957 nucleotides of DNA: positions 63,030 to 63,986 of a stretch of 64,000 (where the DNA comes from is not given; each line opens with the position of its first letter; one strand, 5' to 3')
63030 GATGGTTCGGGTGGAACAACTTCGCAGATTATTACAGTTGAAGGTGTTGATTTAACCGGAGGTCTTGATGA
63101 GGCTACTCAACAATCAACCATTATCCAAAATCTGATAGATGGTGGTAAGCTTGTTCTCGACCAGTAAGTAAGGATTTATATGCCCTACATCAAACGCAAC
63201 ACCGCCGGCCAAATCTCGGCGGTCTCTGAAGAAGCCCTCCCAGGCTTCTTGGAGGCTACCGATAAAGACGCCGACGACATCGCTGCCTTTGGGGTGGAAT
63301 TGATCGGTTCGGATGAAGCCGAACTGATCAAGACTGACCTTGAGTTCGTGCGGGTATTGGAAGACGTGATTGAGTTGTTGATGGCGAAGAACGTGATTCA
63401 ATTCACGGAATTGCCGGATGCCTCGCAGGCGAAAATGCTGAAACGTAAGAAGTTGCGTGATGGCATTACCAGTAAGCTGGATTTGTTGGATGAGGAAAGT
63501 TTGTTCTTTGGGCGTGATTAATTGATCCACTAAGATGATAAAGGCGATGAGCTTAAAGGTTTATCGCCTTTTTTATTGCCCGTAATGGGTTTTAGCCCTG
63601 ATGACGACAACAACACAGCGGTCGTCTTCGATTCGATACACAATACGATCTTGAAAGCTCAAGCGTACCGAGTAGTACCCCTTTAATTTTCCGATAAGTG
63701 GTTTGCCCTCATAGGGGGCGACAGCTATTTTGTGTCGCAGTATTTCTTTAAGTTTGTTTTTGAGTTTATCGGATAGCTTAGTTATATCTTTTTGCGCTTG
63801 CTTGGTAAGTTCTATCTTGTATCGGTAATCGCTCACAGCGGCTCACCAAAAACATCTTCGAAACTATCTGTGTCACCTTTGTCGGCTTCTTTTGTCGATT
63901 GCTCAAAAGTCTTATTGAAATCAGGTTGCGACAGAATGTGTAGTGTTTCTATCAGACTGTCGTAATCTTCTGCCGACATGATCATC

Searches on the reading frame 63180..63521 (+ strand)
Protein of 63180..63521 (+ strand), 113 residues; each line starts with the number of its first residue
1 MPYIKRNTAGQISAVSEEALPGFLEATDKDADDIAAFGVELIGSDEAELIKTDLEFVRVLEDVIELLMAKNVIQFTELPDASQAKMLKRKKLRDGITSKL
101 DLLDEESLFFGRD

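Call 3: search_protein_families(library=pfam, proteins=[window:63180-63521:+], max_evalue=0.01)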
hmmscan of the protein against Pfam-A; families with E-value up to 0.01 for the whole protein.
window:63180-63521:+ (113 aa): 0 families

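Call 5: search_protein_families(library=ncbifam, proteins=[window:63180-63521:+], max_evalue=0.01)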
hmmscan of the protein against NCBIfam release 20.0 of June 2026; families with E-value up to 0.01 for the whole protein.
window:63180-63521:+ (113 aa): 0 families

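Call 23: find_homologous_proteins(query=window:63180-63518:+, max_evalue=0.001)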
Query window:63180-63518:+ (113 aa): 32 proteins with E <= 0.001 among 41 candidates.
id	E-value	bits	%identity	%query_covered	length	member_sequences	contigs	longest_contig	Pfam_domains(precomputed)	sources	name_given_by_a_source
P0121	1.5e-62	226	99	100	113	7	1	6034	-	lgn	-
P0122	1.8e-59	216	93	100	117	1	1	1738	-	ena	-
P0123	1.4e-51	191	81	100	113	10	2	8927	-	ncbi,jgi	ncbi:MAG: hypothetical protein RL336_725 [Pseudomonadota bacterium]|jgi:hypothetical protein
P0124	1.1e-50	188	80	100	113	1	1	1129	-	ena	-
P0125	6.7e-50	185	84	76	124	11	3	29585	-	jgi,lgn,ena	-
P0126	9.2e-50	185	79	100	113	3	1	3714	-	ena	-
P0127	5.5e-49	182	77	100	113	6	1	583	-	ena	-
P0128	7.7e-48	179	80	76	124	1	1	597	-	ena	-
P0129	2.8e-47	177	75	100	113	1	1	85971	-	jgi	jgi:hypothetical protein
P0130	7.0e-40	153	66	100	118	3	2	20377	-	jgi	jgi:hypothetical protein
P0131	1.2e-37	146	64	96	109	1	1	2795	-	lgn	-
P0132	1.7e-37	146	65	97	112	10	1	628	-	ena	-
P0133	1.3e-36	143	65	97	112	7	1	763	-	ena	-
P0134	7.9e-36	140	66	94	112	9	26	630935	-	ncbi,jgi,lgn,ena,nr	ncbi:MAG: Uncharacterised protein [Marinobacterium sp. xm-d-530]|jgi:hypothetical protein|nr:MAG: Un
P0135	3.6e-35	138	62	97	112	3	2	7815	-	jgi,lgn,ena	-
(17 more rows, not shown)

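Call 39: predict_structure(alignment_id=A2)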
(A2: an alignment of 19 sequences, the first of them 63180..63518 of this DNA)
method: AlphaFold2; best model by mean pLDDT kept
length: 113 residues; sequences in the alignment: 19
mean_pLDDT: 71.2   pTM: 0.38
mean pLDDT of the five models: 71.2, 71.1, 70.7, 70.4, 69.8
residues with pLDDT >= 90: 0; 70-90: 79; 50-70: 16; < 50: 18
segments of 3 or more residues with pLDDT < 50: 96-113
pLDDT, mean of each block of 10 residues (from residue 1): 83 82 82 75 65 75 82 82 75 53 40 36
secondary structure, 60 per line:
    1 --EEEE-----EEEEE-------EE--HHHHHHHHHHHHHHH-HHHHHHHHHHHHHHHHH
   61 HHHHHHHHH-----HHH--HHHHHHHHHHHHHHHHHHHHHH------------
elements in order: E3-6 E12-16 H28-42 H44-69 H80-101

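Call 43: fold_search(model_id=the predicted structure, library=pdb)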
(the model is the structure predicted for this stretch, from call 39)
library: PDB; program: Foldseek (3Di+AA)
matches with E <= 10: 60; with E <= 0.001: 0
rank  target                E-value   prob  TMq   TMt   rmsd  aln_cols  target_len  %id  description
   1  6n7r_H                3.2e+00  0.13  0.22  0.27  11.6        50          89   14  Saccharomyces cerevisiae spliceosomal E complex (ACT1) (released 2019-09-18)
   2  6z3w_I                3.9e+00  0.06  0.15  0.10  11.3        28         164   21  Human ER membrane protein complex (released 2020-07-15)
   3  4mrb_B                4.2e+00  0.02  0.12  0.13   7.8        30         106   20  Wild Type Human Transthyretin pH 7.5 (released 2014-01-08)
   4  7o86_B                4.5e+00  0.04  0.18  0.20  12.4        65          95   17  1.73A X-ray crystal structure of the conserved C-terminal (CCT) of human SPAK (released 2021-09-22)
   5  1g97                  5.1e+00  0.08  0.15  0.04   4.7        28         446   25  S.PNEUMONIAE GLMU COMPLEXED WITH UDP-N-ACETYLGLUCOSAMINE AND MG2+ (released 2001-05-22)
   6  1yp4_D                5.5e+00  0.07  0.17  0.05   7.3        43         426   19  Crystal structure of potato tuber ADP-glucose pyrophosphorylase in complex with ADP-glucose (released 2005-03-15)
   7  6pd1_C                5.5e+00  0.07  0.19  0.05   6.7        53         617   17  PntC-AEPT: fusion protein of phosphonate-specific cytidylyltransferase and 2-aminoethylphosphonate (AEP) transaminase  (released 2019-08-07)
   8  1hx3_A                6.3e+00  0.08  0.14  0.09   1.1        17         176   24  CRYSTAL STRUCTURE OF E.COLI ISOPENTENYL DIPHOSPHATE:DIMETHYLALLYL DIPHOSPHATE ISOMERASE (released 2001-07-11)
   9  8u9o_MODEL_1_B        6.7e+00  0.03  0.22  0.17  18.3       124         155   14  Solution structure of RsgI9 CRE domain from C. thermocellum (released 2024-04-24)
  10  7o86_A                6.7e+00  0.02  0.17  0.19  11.4        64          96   19  1.73A X-ray crystal structure of the conserved C-terminal (CCT) of human SPAK (released 2021-09-22)
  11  4u1f_A                7.2e+00  0.06  0.14  0.04   6.6        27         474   22  Crystal structure of middle domain of eukaryotic translation initiation factor eIF3b (released 2014-09-10)
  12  4aju_B                7.2e+00  0.02  0.12  0.27   7.3        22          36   23  Crystal structure of the reactive loop cleaved ZPI in P41 space group (released 2013-01-09)
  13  8x7s_A                7.7e+00  0.11  0.18  0.06   2.5        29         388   21  Crystal structure of tlr0611 (released 2024-11-27)
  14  7fh4_A                7.7e+00  0.05  0.14  0.12  11.1        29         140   21  Chlorovirus PBCV-1 bi-functional dCMP/dCTP deaminase bi-DCD (released 2022-07-06)
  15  6loh_C                7.7e+00  0.04  0.15  0.05   8.1        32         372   25  Crystal structure of the catalytic domain of human ubiquitin ligase AREL1 (released 2021-01-20)
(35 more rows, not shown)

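Call 45: find_encoding_contigs(protein=window:63180-63521:+, flank=10000, max_places=3)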
Protein window:63180-63521:+ (113 aa): 8 contigs read that carry it; 3 places shown.
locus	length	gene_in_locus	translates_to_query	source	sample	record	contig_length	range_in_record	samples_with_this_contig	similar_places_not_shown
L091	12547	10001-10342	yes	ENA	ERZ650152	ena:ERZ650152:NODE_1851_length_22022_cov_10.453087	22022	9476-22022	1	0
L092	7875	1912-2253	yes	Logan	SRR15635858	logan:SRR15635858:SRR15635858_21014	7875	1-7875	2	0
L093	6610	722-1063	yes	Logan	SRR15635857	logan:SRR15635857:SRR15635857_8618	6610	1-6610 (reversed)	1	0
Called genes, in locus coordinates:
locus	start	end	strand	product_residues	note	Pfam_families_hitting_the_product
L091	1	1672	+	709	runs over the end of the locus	PF00664:ABC_membrane, PF00005:ABC_tran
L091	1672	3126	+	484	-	PF25919:BSH_CusB (faint), PF25984:BSH_YknX (faint), PF25994:HH_AprE, PF26002:Beta-barrel_AprE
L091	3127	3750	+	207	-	PF08281:Sigma70_r4_2 (faint), PF00196:GerE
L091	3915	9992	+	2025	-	PF17803:Cadherin_4, PF17892:Cadherin_5, PF17963:Big_9, PF17892:Cadherin_5, PF17963:Big_9, PF17892:Cadherin_5, PF17963:Big_9, PF17803:Cadherin_4, +17 more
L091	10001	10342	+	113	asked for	-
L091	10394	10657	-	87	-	PF06769:YoeB_toxin, PF05016:ParE_toxin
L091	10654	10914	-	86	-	PF02604:PhdYeFM_antitox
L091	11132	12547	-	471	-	?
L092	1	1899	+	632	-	?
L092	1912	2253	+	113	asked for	-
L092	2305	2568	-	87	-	PF06769:YoeB_toxin, PF05016:ParE_toxin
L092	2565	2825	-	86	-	PF02604:PhdYeFM_antitox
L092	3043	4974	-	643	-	PF16448:LapD_MoxY_N, PF00990:GGDEF, PF00563:EAL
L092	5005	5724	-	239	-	PF06035:Peptidase_C93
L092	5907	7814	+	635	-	PF02321:OEP, PF00691:OmpA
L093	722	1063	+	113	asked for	-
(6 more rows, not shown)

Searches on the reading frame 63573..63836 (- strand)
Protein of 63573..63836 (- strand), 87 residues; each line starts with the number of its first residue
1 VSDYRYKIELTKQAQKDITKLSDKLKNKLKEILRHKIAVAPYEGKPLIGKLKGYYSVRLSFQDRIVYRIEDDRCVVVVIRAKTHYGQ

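Call 3: search_protein_families(library=pfam, proteins=[window:63573-63836:-], max_evalue=0.01)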
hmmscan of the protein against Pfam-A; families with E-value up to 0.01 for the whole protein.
window:63573-63836:- (87 aa): 3 families
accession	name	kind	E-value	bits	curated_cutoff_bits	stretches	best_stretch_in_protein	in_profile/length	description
PF05016.21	ParE_toxin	-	8.1e-08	33.2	23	1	8-79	1-80/89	ParE toxin of type II toxin-antitoxin system, parDE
PF06769.20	YoeB_toxin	-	1e-07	32.3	27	1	19-85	17-80/80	YoeB-like toxin of bacterial type II toxin-antitoxin system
PF15781.12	ParE-like_toxin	-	0.00014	22.2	28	1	11-84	4-79/87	ParE-like toxin of type II bacterial toxin-antitoxin system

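Call 8: find_encoding_contigs(protein=window:63573-63836:-, flank=10000, max_places=4)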
Protein window:63573-63836:- (87 aa): 4 contigs read that carry it; 4 places shown.
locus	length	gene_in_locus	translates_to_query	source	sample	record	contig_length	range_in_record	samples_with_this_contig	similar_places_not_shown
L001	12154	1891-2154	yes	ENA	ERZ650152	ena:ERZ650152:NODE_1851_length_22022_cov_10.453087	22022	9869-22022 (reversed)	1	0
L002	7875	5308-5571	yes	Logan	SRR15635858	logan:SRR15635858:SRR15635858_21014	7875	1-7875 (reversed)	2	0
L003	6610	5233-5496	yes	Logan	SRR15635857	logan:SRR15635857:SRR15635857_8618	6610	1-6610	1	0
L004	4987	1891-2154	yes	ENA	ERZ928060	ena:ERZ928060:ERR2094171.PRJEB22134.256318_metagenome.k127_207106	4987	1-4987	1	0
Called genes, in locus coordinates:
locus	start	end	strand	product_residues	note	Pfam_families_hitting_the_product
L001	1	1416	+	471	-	?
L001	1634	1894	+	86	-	PF02604:PhdYeFM_antitox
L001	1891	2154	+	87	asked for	PF06769:YoeB_toxin, PF05016:ParE_toxin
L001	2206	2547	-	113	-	-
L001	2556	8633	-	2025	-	PF17803:Cadherin_4, PF17892:Cadherin_5, PF17963:Big_9, PF17892:Cadherin_5, PF17963:Big_9, PF17892:Cadherin_5, PF17963:Big_9, PF17803:Cadherin_4, +17 more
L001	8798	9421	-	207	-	PF08281:Sigma70_r4_2 (faint), PF00196:GerE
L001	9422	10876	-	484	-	PF25919:BSH_CusB (faint), PF25984:BSH_YknX (faint), PF25994:HH_AprE, PF26002:Beta-barrel_AprE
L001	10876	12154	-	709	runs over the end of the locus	PF00664:ABC_membrane, PF00005:ABC_tran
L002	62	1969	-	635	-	PF02321:OEP, PF00691:OmpA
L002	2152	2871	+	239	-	PF06035:Peptidase_C93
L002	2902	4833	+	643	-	PF16448:LapD_MoxY_N, PF00990:GGDEF, PF00563:EAL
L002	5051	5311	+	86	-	PF02604:PhdYeFM_antitox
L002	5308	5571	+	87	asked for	PF06769:YoeB_toxin, PF05016:ParE_toxin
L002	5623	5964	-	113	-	-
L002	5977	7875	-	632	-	?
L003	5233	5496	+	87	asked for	PF06769:YoeB_toxin, PF05016:ParE_toxin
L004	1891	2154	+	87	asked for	PF06769:YoeB_toxin, PF05016:ParE_toxin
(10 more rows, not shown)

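Call 11: search_protein_families(library=pfam, proteins=[L002:62-1969:-, L002:2152-2871:+, L002:2902-4833:+, L002:5051-5311:+], max_evalue=0.001)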
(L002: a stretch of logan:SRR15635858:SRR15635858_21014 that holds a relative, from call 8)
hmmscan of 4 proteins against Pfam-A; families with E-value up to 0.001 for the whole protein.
L002:62-1969:- (635 aa): 2 families
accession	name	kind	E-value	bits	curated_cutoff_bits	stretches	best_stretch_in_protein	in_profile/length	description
PF02321.23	OEP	-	3.9e-50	170.7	22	2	34-218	3-187/187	Outer membrane efflux protein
PF00691.25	OmpA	-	2.6e-20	73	27.2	1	492-588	1-98/98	OmpA family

L002:2152-2871:+ (239 aa): 1 family
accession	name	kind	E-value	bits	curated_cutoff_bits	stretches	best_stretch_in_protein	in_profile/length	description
PF06035.17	Peptidase_C93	-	7.7e-14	52.2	27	1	77-187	37-133/162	Bacterial transglutaminase-like cysteine proteinase BTLCP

L002:2902-4833:+ (643 aa): 3 families
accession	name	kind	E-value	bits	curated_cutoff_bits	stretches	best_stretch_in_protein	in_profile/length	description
PF00563.25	EAL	-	1.9e-45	155.5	31.3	1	414-635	2-230/236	EAL domain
PF16448.10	LapD_MoxY_N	-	1.3e-37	128.9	25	1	23-144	1-124/124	LapD/MoxY periplasmic domain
PF00990.26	GGDEF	-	3.1e-13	50.2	23.8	1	234-386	1-159/161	Diguanylate cyclase, GGDEF domain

L002:5051-5311:+ (86 aa): 1 family
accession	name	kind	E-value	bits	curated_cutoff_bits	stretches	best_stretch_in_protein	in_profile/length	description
PF02604.26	PhdYeFM_antitox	-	1.6e-13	50.6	29.8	1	1-69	1-70/74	Antitoxin Phd_YefM, type II toxin-antitoxin system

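Call 34: search_solved_structures(query=L002:2152-2868:+, max_evalue=0.001, show_alignments=1)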
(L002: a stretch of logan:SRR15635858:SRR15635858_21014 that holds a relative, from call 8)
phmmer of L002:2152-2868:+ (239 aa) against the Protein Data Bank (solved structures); distinct sequences matched with E-value up to 0.001: 2.
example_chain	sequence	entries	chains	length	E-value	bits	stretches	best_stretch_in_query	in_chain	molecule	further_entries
4u65_E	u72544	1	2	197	4.9e-50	173.4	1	43-238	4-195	Putative cystine protease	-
4fgo_A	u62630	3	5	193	1.3e-35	126.3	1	46-234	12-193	Periplasmic protein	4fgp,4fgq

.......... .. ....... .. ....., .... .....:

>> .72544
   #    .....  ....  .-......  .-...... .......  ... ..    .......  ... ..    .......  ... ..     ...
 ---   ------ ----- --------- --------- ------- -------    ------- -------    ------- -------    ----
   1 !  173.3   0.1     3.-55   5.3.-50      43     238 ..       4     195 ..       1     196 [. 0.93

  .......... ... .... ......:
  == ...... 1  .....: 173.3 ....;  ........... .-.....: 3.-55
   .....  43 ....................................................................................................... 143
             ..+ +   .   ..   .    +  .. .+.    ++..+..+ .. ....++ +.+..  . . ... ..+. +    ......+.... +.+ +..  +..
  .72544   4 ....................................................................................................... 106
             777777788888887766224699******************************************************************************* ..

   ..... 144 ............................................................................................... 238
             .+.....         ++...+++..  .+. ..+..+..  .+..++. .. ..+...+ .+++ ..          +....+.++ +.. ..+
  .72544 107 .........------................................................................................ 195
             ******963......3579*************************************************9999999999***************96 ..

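Call 35: search_solved_structures(query=L002:2902-4830:+, max_evalue=1e-10, show_alignments=1)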
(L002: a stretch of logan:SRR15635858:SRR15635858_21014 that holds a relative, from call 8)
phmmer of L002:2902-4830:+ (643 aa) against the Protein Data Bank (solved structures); distinct sequences matched with E-value up to 1e-10: 20.
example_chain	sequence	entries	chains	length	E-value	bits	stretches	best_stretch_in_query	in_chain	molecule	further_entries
3pjw_A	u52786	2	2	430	1.3e-41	146.1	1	221-635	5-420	Cyclic dimeric GMP binding protein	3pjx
3pjt_A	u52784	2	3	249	1.6e-27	99.5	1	404-635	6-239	Cyclic dimeric GMP binding protein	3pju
3pfm_A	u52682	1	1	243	3e-27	98.6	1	410-635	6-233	GGDEF domain protein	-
5xgb_A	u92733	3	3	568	1.5e-22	83.2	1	225-635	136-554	Uncharacterized protein | Uncharacterized protein PA0861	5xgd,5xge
6pwj_A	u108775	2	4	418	3.6e-21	78.6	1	223-620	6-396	GGDEF and EAL domain-containing protein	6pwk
4j40_A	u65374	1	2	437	1.4e-20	76.6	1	228-616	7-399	FimX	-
7lkq_A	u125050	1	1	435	4.9e-19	71.5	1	234-635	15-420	FimX(GGDEF-EAL)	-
8pps_A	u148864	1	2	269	8.4e-19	70.8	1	410-635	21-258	EAL domain-containing protein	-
4f3h_A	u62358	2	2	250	2e-18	69.5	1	407-633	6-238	Putative uncharacterized protein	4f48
4foj_A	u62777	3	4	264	3e-17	65.6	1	407-635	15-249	FimX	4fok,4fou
3pjv_D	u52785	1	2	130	9.3e-17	64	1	22-148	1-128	Cyclic dimeric GMP binding protein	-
5m3c_A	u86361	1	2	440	1.6e-16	63.2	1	237-622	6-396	Diguanylate cyclase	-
3hv8_A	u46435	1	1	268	2e-16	62.9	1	413-616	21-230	Protein FimX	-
3hv9_A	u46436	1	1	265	2.3e-16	62.7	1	414-616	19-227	Protein FimX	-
4afy_A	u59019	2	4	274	3.3e-16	62.2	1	414-616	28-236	FIMX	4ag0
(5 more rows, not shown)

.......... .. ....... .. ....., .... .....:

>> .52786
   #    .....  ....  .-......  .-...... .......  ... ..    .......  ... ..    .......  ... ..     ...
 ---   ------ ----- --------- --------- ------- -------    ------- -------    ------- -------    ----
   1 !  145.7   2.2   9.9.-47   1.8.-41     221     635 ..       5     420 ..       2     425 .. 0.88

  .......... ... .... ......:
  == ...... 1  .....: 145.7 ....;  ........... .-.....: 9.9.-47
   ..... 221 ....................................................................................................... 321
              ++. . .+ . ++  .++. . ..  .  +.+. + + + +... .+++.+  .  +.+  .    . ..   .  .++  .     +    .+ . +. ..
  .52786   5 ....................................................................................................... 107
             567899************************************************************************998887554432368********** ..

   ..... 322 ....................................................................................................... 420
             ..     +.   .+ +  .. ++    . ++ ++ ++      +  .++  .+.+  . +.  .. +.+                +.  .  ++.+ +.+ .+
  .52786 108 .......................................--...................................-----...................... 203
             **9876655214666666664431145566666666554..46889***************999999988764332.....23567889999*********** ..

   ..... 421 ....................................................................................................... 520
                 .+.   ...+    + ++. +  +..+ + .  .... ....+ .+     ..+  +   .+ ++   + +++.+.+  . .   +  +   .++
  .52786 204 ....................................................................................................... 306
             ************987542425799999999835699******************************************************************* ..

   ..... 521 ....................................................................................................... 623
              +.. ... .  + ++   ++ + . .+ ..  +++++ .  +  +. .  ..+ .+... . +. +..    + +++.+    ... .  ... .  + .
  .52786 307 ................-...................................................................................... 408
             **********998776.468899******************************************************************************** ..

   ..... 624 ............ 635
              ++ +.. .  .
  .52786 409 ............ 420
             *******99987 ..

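Call 61: search_protein_families(library=ncbifam, proteins=[L002:62-1969:-, L002:2152-2871:+, L002:2902-4833:+], max_evalue=0.00001)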
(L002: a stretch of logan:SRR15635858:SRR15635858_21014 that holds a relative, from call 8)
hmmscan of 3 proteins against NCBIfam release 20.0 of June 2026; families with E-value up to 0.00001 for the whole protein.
L002:62-1969:- (635 aa): 38 families (the best 25 are shown)
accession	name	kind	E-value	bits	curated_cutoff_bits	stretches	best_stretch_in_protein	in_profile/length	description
TIGR01844.1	type_I_sec_TolC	subfamily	1.3e-76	258.3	225.15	1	33-426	6-401/414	TolC family outer membrane protein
NF053611.1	YiaD_Gzip_OmpA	equivalog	2.4e-33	115.6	175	1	485-594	98-206/206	YiaD family glycine zipper/OmpA-like lipoprotein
NF053585.1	OMP_LP_YfiB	equivalog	9e-28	97.2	128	1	479-596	44-162/163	outer membrane lipoprotein YfiB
NF053612.1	anchor_PA1041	equivalog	5.5e-26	92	250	1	489-594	131-235/236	PA1041 family peptidoglycan-binding anchor lipoprotein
NF045788.1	Omp38Acinit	equivalog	9.9e-26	90.6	500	1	482-594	234-346/354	outer membrane protein Omp38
NF053613.1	OMP_toxin_LptF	equivalog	8.5e-25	87.9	400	1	480-597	131-248/256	lipotoxin F family OmpA-related lipoprotein LptF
NF007002.0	PRK09465.1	equivalog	1.2e-20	73.5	495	1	8-425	2-426/460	outer membrane channel protein TolC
NF006508.0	PRK08944.1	subfamily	5.8e-20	71.7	259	1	488-603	178-296/304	MotB family protein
TIGR02802.1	Pal_lipo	equivalog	5.6e-19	68.2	125.35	1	491-593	2-103/104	peptidoglycan-associated lipoprotein Pal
NF045787.1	OmpABordt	equivalog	1.1e-18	67.7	200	1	522-591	118-186/194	outer membrane protein OmpA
NF006541.1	PRK09038.1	equivalog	1.3e-18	67.6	283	1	479-597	129-251/253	flagellar motor protein MotD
TIGR03789.1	pdsO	hypoth_equivalog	1.9e-18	67.1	152.2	1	479-592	132-241/243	sortase-associated OmpA-like protein PdsO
NF007804.1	PRK10510.1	equivalog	1.5e-17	63.7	307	1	486-592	109-214/219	OmpA family lipoprotein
TIGR03350.1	type_VI_ompA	equivalog_domain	3.6e-17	62.6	139.8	1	486-592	27-135/137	type VI secretion system protein TssL, long form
TIGR01845.1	outer_NodT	subfamily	2.7e-16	59.5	210.05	1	34-202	61-233/460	efflux transporter outer membrane subunit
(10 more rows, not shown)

L002:2152-2871:+ (239 aa): 1 family
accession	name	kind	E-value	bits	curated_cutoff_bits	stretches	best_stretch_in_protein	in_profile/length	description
NF045674.1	CystProtLapG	equivalog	6.9e-68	228.1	320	1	35-238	18-217/221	cysteine protease LapG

L002:2902-4833:+ (643 aa): 18 families
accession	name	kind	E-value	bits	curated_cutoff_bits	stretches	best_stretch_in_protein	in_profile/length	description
NF045673.1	c-di-GMPRcptLapD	equivalog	4.5e-135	451.5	1020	1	1-635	1-638/647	cyclic di-GMP receptor LapD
NF008281.1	PRK11059.1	equivalog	1.5e-58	198.6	663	1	221-635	207-623/633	RNase E specificity factor CsrD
NF007298.0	PRK09776.1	equivalog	2.5e-35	121.7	1135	1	228-636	678-1091/1111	diguanylate cyclase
NF052458.1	PhdiestGepA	equivalog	1.6e-25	89.5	1200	1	156-633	352-823/840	phosphodiesterase GepA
NF007474.0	PRK10060.1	equivalog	2.2e-24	85.7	782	1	226-635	229-638/663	cyclic di-GMP phosphodiesterase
NF045675.1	PhdiestaseDibA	equivalog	7.7e-23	80.7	980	1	233-626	202-600/623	phosphodiesterase DibA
NF008807.1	PRK11829.1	equivalog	1.8e-21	76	733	1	125-628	134-639/670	biofilm formation regulator HmsP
NF007423.1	PRK09966.1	equivalog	6.7e-20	71.3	325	1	11-349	16-353/390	diguanylate cyclase DgcN/YfiN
NF053781.1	cdiGMPphdstlr2612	equivalog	1.2e-18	66.2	1600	1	228-633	834-1247/1268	Tlr1612 family c-di-GMP phosphodiesterase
NF008467.0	PRK11359.1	equivalog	2.1e-14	52.5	857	1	222-627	365-768/800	oxygen-sensing cyclic-di-GMP phosphodiesterase DosP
NF052265.1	EAL_dom_RimA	equivalog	6.3e-12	45.3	430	1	475-631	68-223/248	S6 modification regulatory phosphodiesterase RimA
NF052596.1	RR_EAL_PvrR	equivalog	4.8e-10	38.6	580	1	393-633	124-371/398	response regulator cyclic di-GMP phosphodiesterase PvrR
NF007839.0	PRK10551.1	equivalog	2.1e-09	36.5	461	1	482-622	342-481/518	cyclic di-GMP phosphodiesterase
NF038266.1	diguan_SiaD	equivalog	1.5e-08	34.3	290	1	212-386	75-249/252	biofilm regulation diguanylate cyclase SiaD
NF051476.1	CDiGphdiTpdA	equivalog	2.6e-08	33.1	1000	1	492-617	424-546/570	cyclic di-GMP phosphodiesterase TpdA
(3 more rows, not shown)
